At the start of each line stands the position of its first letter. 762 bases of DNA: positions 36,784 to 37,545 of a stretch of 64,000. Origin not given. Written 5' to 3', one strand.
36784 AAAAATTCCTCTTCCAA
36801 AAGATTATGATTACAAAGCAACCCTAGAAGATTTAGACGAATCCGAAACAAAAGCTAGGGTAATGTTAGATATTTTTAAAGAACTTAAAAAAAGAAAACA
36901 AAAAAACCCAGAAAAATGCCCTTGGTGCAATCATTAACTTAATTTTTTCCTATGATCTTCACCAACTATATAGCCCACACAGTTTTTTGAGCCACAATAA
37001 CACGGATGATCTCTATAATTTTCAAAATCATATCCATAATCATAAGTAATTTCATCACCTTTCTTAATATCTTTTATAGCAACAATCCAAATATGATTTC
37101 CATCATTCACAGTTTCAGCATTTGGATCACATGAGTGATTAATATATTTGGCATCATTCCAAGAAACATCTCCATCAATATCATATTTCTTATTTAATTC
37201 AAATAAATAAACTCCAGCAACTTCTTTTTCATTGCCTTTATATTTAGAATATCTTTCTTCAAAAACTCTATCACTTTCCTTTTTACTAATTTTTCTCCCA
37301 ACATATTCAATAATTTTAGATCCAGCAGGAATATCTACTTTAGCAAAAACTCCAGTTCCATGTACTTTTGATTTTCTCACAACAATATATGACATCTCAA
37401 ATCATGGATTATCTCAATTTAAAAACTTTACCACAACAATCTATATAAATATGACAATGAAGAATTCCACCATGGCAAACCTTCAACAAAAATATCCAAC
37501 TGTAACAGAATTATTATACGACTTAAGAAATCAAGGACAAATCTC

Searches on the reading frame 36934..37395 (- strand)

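Call 34: search_protein_families(library=pfam, proteins=[window:36934-37395:-], max_evalue=0.001)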
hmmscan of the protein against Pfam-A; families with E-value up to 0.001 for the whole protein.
window:36934-37395:- (153 aa): 1 family
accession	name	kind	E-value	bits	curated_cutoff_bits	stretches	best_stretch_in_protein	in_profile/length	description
PF00856.33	SET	-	1.2e-26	93.6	22.4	1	13-121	1-105/105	SET domain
